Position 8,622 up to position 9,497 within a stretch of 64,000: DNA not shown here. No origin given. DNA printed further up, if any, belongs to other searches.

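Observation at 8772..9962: Tandem pair of small Rx4H (HEPN-like) proteins with sharply different composition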

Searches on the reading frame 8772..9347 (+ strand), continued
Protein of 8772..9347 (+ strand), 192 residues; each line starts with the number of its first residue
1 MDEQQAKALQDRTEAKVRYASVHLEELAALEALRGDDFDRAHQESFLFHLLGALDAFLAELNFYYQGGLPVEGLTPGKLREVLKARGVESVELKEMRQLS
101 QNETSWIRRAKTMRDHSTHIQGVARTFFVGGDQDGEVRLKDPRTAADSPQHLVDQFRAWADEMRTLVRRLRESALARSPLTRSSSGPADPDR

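Call 42: search_protein_families(library=pfam, proteins=[P0096, P0100, P0110, P0115, P0087, P0104, P0076, P0071, P0029, P0085], max_evalue=1)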
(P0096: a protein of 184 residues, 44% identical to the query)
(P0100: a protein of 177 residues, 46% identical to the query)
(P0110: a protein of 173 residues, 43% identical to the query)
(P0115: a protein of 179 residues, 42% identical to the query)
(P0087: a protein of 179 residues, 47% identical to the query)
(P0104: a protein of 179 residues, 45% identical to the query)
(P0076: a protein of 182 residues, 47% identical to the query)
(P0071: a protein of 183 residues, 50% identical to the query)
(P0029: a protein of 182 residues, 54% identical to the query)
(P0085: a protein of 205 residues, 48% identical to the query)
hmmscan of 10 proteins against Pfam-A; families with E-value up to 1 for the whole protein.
P0096 (184 aa): 1 family
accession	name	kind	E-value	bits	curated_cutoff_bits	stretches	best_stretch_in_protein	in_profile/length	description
PF20227.3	DUF6586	-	1.5e-06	29.1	27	1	11-177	4-152/153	Family of unknown function (DUF6586)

P0100 (177 aa): 2 families
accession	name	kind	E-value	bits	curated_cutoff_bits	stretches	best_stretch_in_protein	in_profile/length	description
PF20227.3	DUF6586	-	1.6e-07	32.2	27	1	11-173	5-149/153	Family of unknown function (DUF6586)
PF16216.10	GxGYxYP_N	-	0.072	13.3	23.9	0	87-112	23-51/72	GxGYxYP_N 1st domain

P0110 (173 aa): 1 family
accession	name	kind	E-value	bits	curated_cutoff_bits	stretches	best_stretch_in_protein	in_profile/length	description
PF20227.3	DUF6586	-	9.6e-06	26.4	27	1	10-170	4-147/153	Family of unknown function (DUF6586)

P0115 (179 aa): 1 family
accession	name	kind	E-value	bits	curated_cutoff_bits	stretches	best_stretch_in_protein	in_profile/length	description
PF20227.3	DUF6586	-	2.5e-07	31.6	27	1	9-174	3-150/153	Family of unknown function (DUF6586)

P0087 (179 aa): 2 families
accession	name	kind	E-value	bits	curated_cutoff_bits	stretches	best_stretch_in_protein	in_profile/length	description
PF20227.3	DUF6586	-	1.2e-07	32.7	27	1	10-173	4-149/153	Family of unknown function (DUF6586)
PF00010.31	HLH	-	0.084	13.1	20.7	1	146-168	6-28/53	Helix-loop-helix DNA-binding domain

P0104 (179 aa): 1 family
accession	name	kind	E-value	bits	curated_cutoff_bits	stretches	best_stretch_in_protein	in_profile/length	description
PF20227.3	DUF6586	-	5.1e-06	27.3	27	1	10-173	4-149/153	Family of unknown function (DUF6586)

P0076 (182 aa): 1 family
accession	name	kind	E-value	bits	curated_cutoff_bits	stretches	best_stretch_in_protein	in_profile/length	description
PF20227.3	DUF6586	-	7.7e-07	30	27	1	9-168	3-151/153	Family of unknown function (DUF6586)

P0071 (183 aa): 1 family
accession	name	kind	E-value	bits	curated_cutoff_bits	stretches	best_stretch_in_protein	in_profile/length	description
PF20227.3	DUF6586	-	2.9e-05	24.9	27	1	9-173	3-149/153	Family of unknown function (DUF6586)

P0029 (182 aa): 1 family
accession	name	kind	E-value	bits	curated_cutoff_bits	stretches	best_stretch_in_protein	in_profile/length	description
PF20227.3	DUF6586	-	3.6e-05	24.6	27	1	10-171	4-147/153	Family of unknown function (DUF6586)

P0085 (205 aa): 1 family
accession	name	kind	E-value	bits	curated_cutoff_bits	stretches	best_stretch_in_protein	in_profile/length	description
PF20227.3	DUF6586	-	4.1e-05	24.4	27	1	31-149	4-113/153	Family of unknown function (DUF6586)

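Call 44: search_protein_families(library=pfam, proteins=[P0005, P0009, P0012, P0016, P0021, P0026, P0033, P0034, P0052, P0063], max_evalue=1)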
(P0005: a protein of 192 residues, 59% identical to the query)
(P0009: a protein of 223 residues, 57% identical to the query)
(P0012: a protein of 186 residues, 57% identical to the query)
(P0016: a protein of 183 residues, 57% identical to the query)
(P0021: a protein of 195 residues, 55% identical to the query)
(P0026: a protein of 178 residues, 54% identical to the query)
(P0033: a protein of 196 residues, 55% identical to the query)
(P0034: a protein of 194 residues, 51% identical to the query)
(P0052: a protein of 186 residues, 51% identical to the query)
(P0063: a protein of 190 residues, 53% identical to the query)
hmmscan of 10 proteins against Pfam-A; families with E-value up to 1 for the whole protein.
P0005 (192 aa): 1 family
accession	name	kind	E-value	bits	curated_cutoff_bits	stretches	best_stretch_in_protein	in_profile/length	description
PF20227.3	DUF6586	-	5.7e-07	30.4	27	1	8-170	3-147/153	Family of unknown function (DUF6586)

P0009 (223 aa): 5 families
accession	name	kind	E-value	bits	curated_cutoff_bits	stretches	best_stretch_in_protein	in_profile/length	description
PF20227.3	DUF6586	-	8.4e-08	33.1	27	1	67-206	33-152/153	Family of unknown function (DUF6586)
PF18730.6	HEPN_Cthe2314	-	0.0011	19.5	27.1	1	69-160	49-125/174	Cthe_2314-like HEPN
PF14893.12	PNMA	-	0.03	14.2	25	1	178-219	6-47/161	PNMA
PF22456.1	PqqF-like_C_4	-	0.12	13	27.5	1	178-215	47-84/100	PQQ synthase PqqF-like, C-terminal lobe domain 4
PF10071.14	DUF2310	-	0.13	11.9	25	1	118-168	167-218/255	Zn-ribbon-containing, possibly nucleic-acid-binding protein (DUF2310)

P0012 (186 aa): 1 family
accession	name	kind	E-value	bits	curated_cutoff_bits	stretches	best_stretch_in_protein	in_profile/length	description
PF20227.3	DUF6586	-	1.8e-10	41.8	27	1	10-174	4-150/153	Family of unknown function (DUF6586)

P0016 (183 aa): 2 families
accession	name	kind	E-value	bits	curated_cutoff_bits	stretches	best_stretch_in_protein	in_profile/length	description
PF20227.3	DUF6586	-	2.1e-07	31.9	27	1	10-173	4-149/153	Family of unknown function (DUF6586)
PF18730.6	HEPN_Cthe2314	-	0.0016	18.9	27.1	1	42-120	49-124/174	Cthe_2314-like HEPN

P0021 (195 aa): 4 families
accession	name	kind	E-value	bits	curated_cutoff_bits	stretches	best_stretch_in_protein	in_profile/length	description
PF20227.3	DUF6586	-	2e-08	35.1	27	1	11-178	5-152/153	Family of unknown function (DUF6586)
PF18730.6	HEPN_Cthe2314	-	0.00036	21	27.1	1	42-174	49-168/174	Cthe_2314-like HEPN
PF14893.12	PNMA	-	0.0064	16.4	25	1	147-181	3-37/161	PNMA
PF00204.31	DNA_gyraseB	-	0.27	11.1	27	1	138-183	119-164/173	DNA gyrase B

P0026 (178 aa): 1 family
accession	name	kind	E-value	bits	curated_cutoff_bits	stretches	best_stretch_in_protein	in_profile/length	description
PF20227.3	DUF6586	-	2.3e-08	34.9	27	1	3-169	2-150/153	Family of unknown function (DUF6586)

P0033 (196 aa): 1 family
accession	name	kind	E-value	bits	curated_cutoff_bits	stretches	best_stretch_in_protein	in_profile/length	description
PF20227.3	DUF6586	-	3.9e-06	27.7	27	1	10-173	4-150/153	Family of unknown function (DUF6586)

P0034 (194 aa): 1 family
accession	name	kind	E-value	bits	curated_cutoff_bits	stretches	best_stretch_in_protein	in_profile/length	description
PF20227.3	DUF6586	-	8e-05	23.5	27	1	11-122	5-109/153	Family of unknown function (DUF6586)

P0052 (186 aa): 1 family
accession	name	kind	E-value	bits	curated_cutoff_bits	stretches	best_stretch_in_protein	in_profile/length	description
PF20227.3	DUF6586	-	1.6e-08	35.5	27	1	10-174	4-150/153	Family of unknown function (DUF6586)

P0063 (190 aa): 1 family
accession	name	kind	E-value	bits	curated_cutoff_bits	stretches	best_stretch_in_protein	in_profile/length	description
PF20227.3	DUF6586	-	2.5e-07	31.6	27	1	11-172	5-149/153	Family of unknown function (DUF6586)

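Call 47: find_related_loci(query=A3, collection=genome_contigs, flank=8000)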
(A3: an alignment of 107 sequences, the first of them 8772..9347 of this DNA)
Query A3 (192 aa) in genome_contigs; peptide patterns used: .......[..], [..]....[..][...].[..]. (x = any residue, [..] = any of these).
88 stretches matched a pattern; 15 encode a relative of the query (tblastn E <= 1e-3); 15 distinct loci.
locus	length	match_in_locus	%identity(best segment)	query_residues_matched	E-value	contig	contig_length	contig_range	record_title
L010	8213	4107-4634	52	1-176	2e-58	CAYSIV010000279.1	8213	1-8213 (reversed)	MAG TPA_asm: uncultured Anaerolineales bacterium isolate SRP119689_co1_311 genome assembly, contig: NODE_13912_length_82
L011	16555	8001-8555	53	1-184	5e-57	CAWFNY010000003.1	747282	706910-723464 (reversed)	MAG: uncultured Gemmatimonadales bacterium isolate MFD05942.bin.1.314 genome assembly, contig: contig_4743, whole genome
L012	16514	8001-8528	51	1-176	2e-57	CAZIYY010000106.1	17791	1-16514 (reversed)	MAG TPA_asm: uncultured Anaerolinea sp. isolate SRP119689_co1_277 genome assembly, contig: NODE_4359_length_17791_cov_4.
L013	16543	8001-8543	47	1-178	9e-54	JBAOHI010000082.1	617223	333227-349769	MAG: Candidatus Competibacter sp. isolate AS_Ams2_Bin13 np1-np2_contig_7611, whole genome shotgun sequence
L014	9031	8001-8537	47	1-178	4e-52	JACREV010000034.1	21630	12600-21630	MAG: Deltaproteobacteria bacterium isolate NC_groundwater_1708_Pr3_B-0.1um_57_66 SR-2_scaffold_141_306045, whole genome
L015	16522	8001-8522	44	2-175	7e-49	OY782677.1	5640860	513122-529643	MAG: Bacteroidales bacterium isolate 20de20eb-1543-480f-a7de-dbc982fee115 genome assembly, chromosome: 1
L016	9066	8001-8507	49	12-180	1e-48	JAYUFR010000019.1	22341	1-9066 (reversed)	MAG: Sterolibacteriaceae bacterium isolate GFS_7836 GFS_7836_18, whole genome shotgun sequence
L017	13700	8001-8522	45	3-175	6e-47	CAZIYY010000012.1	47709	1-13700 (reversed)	MAG TPA_asm: uncultured Anaerolinea sp. isolate SRP119689_co1_277 genome assembly, contig: NODE_834_length_47709_cov_4.6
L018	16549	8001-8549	45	1-181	2e-46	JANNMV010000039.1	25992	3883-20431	MAG: Pseudomonadota bacterium isolate SOY_35_metabat.243 SOY_35_k141_3562294, whole genome shotgun sequence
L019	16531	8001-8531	45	1-177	7e-46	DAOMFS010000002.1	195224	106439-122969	MAG TPA_asm: Bacteroidia bacterium isolate AMR_MDS_4996 NODE_8_length_195224_cov_5.997894, whole genome shotgun sequence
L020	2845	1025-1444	42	7-143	6e-30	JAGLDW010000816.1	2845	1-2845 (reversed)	MAG: Lentisphaeria bacterium isolate SW_4_46 ROV167.bin.46.fa_816, whole genome shotgun sequence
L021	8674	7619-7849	60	2-81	6e-24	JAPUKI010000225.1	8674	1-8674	MAG: Acidobacteria bacterium isolate KW1-S15_197 KW1-S15_197_cg225, whole genome shotgun sequence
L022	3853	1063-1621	51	1-188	2e-36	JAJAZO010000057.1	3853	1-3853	MAG: Chitinophagaceae bacterium isolate CAN_BIN39 c_000000023440, whole genome shotgun sequence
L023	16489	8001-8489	30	9-175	2e-20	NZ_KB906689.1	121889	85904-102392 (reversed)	Rhodonellum psychrophilum GCM71 = DSM 17998 F824DRAFT_scaffold00017.17, whole genome shotgun sequence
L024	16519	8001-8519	28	1-178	9e-18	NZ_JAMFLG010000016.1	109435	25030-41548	Aquiflexum sp. TKW24L TKW24L_contig_16, whole genome shotgun sequence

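Call 56: search_protein_families(library=pfam, alignment_id=A6, max_evalue=0.00001)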
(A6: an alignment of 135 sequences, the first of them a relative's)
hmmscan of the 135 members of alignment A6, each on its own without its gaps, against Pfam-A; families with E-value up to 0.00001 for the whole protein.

A. member 1, L008:533-1978:+ (482 aa): 1 family
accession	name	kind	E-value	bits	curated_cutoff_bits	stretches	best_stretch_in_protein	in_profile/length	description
PF00487.30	FA_desaturase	-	2.5e-27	96.7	29.7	1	153-431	2-244/253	Fatty acid desaturase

B. families by the number of members that match (of 135 scanned): 156 families (the first 25 are shown)
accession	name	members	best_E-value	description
PF00487.30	FA_desaturase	3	2.5e-27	Fatty acid desaturase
PF13620.12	CarboxypepD_reg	3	2e-14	Carboxypeptidase regulatory-like domain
PF00528.27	BPD_transp_1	2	8.4e-43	Binding-protein-dependent transport system inner membrane component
PF01073.25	3Beta_HSD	2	2.6e-23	3-beta hydroxysteroid dehydrogenase/isomerase family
PF00593.30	TonB_dep_Rec_b-barrel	2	1.6e-20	TonB dependent receptor-like, beta-barrel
PF00702.32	Hydrolase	2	2.6e-20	haloacid dehalogenase-like hydrolase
PF13715.12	CarbopepD_reg_2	2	2.6e-17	CarboxypepD_reg-like domain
PF07715.20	Plug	2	2.9e-17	TonB-dependent Receptor Plug Domain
PF13460.12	NAD_binding_10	2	3.5e-15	NAD(P)H-binding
PF25183.1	OMP_b-brl_4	1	4.7e-208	Outer membrane beta barrel domain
PF13651.11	EcoRI_methylase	1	9.6e-135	Adenine-specific methyltransferase EcoRI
PF01425.27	Amidase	1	1.9e-108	Amidase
PF10150.14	RNase_E_G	1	2.7e-99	Ribonuclease E/G family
PF00496.27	SBP_bac_5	1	5.6e-99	Bacterial extracellular solute-binding proteins, family 5 Middle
PF12771.13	SusD-like_2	1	5.1e-95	Starch-binding associating with outer membrane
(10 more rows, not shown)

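Call 57: search_protein_families(library=padloc, alignment_id=A6, max_evalue=0.00001)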
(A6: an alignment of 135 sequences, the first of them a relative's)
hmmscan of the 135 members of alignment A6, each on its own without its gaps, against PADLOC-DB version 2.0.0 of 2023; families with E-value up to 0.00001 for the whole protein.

A. member 1, L008:533-1978:+ (482 aa): 0 families

B. families by the number of members that match (of 135 scanned): 184 families (the first 25 are shown)
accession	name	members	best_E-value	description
PDLC03418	REase_II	1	1.9e-135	Type II restriction enzyme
PDLC03297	MTase_II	1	5.4e-118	Type II methyltransferase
PDLC04951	PDC-S19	1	2.5e-110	-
PDLC04061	PD-T4-6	1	7.7e-95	-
PDLC04042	PD-T4-6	1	1.5e-91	-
PDLC03378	MTase_II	1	1e-90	Type II methyltransferase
PDLC04060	PD-T4-6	1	1.2e-86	-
PDLC04053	PD-T4-6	1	1.6e-85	-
PDLC04043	PD-T4-6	1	1.7e-81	-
PDLC03234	MTase_II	1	5.9e-80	Type II methyltransferase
PDLC04138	mad6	1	2.6e-79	mads_6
PDLC04047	PD-T4-6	1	5.8e-79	-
PDLC04052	PD-T4-6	1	4e-75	-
PDLC00033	DruM2|DruM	1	1.5e-74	DNA cytosine methylase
PDLC04064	PD-T4-6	1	1.1e-72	-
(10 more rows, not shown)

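Call 58: find_related_loci(query=A3, collection=viral_contigs, flank=8000)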
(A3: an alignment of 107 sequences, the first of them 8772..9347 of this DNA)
Query A3 (192 aa) in viral_contigs; peptide patterns used: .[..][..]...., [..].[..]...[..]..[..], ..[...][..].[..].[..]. (x = any residue, [..] = any of these).
88 stretches matched a pattern, but none encodes a relative of the query by tblastn (E <= 1e-3).

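Call 77: search_dna_similar(query=window:8772-9347:+, collection=plasmids, mode=protein, max_evalue=0.001, max_rows=15)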
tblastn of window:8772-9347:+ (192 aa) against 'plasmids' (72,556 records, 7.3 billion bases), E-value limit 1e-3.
No match.

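Call 79: search_dna_similar(query=window:8772-9347:+, collection=phages, mode=protein, max_evalue=0.001, max_rows=15)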
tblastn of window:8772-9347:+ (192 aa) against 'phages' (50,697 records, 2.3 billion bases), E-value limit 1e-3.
No match.
